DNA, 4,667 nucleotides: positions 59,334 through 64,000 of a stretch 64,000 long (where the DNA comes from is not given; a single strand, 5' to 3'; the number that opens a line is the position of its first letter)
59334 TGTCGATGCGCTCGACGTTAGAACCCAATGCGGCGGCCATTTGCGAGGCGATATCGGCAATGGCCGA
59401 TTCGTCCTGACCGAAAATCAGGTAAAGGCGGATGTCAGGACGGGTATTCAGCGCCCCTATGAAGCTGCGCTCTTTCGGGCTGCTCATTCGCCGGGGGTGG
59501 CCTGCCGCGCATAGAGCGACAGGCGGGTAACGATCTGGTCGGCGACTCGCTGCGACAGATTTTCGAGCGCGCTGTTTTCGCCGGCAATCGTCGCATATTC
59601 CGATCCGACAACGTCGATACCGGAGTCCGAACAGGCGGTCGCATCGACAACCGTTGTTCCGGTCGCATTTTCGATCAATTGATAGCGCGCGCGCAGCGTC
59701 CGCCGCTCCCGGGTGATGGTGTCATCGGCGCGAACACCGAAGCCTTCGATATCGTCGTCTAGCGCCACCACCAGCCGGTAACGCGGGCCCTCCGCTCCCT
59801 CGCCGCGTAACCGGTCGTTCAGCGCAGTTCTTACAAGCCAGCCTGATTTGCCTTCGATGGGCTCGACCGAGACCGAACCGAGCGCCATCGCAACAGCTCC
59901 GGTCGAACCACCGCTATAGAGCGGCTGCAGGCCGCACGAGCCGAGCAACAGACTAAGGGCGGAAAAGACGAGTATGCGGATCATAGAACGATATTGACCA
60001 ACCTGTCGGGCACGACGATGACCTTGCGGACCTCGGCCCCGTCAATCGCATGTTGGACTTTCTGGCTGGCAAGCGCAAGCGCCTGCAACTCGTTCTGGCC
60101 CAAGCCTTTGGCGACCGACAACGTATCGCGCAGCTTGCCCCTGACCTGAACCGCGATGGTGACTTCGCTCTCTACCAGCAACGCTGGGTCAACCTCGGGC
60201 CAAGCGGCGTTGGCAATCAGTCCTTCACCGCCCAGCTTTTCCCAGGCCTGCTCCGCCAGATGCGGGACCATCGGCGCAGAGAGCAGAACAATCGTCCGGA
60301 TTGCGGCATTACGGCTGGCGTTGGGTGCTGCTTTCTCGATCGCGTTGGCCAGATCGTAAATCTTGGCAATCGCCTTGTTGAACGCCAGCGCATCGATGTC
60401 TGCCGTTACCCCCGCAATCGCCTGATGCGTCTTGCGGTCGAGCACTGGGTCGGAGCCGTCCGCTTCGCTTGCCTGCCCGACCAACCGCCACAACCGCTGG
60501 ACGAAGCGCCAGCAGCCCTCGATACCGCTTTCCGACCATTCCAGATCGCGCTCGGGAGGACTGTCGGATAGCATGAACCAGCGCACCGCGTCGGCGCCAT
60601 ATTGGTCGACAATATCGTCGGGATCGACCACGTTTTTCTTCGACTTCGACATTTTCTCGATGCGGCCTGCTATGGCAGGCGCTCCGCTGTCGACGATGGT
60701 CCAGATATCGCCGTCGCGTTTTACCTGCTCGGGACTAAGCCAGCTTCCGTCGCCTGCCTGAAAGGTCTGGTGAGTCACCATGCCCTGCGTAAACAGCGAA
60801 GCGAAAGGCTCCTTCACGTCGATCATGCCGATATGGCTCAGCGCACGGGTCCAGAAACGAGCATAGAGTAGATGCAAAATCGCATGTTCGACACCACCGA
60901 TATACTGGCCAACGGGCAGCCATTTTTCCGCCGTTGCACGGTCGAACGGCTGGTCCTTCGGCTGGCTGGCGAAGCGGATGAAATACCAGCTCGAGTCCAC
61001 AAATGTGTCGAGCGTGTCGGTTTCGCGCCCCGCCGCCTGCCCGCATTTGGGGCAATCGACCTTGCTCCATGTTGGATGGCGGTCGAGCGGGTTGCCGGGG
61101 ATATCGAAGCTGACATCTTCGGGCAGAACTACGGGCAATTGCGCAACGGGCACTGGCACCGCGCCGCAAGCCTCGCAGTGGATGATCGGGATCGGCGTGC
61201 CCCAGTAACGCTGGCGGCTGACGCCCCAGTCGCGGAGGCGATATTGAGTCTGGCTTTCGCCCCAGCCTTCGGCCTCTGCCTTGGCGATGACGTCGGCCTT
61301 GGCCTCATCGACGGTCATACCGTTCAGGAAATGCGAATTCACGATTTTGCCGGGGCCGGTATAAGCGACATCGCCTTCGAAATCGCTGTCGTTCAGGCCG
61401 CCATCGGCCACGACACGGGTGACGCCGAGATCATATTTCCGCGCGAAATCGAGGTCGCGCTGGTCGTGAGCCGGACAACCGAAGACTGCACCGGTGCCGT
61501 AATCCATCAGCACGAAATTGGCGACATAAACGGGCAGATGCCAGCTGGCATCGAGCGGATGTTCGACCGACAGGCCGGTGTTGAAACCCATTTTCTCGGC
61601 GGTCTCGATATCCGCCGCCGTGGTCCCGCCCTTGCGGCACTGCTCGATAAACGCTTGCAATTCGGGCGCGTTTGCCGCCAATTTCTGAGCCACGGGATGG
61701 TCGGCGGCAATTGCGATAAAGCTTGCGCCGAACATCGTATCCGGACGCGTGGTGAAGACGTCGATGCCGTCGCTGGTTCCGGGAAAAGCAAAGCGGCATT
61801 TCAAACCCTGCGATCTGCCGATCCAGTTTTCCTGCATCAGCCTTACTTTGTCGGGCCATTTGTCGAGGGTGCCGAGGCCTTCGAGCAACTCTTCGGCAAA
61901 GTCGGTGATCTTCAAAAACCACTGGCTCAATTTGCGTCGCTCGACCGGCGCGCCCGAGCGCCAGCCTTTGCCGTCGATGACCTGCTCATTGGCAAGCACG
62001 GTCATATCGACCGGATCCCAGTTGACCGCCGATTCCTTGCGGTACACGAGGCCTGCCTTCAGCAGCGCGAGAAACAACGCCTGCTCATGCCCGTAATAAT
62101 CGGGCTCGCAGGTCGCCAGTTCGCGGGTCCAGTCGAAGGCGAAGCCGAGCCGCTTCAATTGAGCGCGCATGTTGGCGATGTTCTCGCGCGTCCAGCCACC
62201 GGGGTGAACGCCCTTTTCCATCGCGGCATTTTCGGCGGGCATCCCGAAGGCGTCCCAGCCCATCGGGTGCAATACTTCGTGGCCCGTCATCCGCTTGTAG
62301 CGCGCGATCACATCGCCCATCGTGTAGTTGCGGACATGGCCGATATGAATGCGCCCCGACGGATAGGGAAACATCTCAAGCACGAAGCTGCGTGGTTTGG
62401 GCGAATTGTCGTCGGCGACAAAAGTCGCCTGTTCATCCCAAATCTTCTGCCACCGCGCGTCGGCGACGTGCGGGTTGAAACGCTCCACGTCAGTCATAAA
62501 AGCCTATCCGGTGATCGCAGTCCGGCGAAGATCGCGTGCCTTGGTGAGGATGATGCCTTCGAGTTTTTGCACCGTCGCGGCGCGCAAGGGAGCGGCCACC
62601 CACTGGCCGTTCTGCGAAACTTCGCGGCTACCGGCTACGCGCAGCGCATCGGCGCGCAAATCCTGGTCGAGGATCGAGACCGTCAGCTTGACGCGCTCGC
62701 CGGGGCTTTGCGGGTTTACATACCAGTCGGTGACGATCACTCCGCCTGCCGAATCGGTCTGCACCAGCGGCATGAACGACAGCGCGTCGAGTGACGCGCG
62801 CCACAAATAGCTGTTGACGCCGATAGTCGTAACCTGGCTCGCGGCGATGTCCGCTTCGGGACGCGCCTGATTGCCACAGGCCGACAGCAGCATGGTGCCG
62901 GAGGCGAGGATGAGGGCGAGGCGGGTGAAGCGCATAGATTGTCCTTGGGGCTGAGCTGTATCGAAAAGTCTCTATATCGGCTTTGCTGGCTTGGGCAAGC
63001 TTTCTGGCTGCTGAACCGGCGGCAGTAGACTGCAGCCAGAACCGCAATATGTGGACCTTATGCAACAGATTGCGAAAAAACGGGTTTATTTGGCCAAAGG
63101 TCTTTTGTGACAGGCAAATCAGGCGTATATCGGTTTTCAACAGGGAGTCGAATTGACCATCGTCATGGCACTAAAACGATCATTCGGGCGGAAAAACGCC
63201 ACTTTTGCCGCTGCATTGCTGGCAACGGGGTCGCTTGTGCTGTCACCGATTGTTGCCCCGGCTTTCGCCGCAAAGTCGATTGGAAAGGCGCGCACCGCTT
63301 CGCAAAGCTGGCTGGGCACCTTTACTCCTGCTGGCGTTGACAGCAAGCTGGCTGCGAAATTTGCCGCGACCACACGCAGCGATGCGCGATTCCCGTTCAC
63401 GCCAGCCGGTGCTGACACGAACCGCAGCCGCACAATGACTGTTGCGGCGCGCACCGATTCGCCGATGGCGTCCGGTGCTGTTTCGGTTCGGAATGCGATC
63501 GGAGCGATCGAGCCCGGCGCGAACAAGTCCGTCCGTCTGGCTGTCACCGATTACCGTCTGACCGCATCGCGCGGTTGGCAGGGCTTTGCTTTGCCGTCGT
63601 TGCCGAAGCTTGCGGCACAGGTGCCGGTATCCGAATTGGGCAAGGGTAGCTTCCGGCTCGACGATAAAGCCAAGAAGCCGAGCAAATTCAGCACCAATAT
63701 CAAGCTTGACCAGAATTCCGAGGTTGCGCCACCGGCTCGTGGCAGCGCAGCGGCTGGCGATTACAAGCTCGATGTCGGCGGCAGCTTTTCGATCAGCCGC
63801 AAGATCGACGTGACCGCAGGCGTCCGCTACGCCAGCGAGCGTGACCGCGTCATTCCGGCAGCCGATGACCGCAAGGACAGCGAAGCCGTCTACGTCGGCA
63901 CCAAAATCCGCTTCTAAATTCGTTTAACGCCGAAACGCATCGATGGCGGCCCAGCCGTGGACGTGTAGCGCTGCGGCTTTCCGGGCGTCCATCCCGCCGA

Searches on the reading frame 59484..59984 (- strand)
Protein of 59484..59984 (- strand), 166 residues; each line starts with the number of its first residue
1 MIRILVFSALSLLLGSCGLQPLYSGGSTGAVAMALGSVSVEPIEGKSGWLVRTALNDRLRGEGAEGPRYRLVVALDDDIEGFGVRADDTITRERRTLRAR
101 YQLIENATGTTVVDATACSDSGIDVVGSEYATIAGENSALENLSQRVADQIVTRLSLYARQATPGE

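Call 25: search_protein_families(library=pfam, proteins=[window:59484-59984:-], max_evalue=0.001)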
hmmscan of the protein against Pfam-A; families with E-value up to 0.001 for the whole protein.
window:59484-59984:- (166 aa): 1 family
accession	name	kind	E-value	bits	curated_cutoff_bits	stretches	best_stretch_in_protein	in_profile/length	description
PF04390.17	LptE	-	8.3e-10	39.8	23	1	36-155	2-118/118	Lipopolysaccharide-assembly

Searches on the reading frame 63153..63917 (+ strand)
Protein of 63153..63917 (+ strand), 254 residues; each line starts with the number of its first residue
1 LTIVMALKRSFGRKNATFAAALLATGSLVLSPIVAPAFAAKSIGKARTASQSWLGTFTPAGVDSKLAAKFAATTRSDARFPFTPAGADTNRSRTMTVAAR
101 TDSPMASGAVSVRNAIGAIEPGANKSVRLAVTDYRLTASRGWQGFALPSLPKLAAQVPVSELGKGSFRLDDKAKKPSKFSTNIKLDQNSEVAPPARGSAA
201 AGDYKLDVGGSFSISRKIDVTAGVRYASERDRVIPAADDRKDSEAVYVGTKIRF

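Call 57: find_encoding_contigs(protein=window:63153-63917:+, flank=10000, max_places=2)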
Protein window:63153-63917:+ (254 aa): 1 contig read that carries it; 1 place shown.
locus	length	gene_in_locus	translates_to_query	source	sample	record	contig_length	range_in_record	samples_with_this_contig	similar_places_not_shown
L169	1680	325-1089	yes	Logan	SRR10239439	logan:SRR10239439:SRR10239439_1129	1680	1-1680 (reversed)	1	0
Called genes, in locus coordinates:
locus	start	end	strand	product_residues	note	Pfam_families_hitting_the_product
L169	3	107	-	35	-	?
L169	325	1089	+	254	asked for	-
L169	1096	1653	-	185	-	PF02581:TMP-TENI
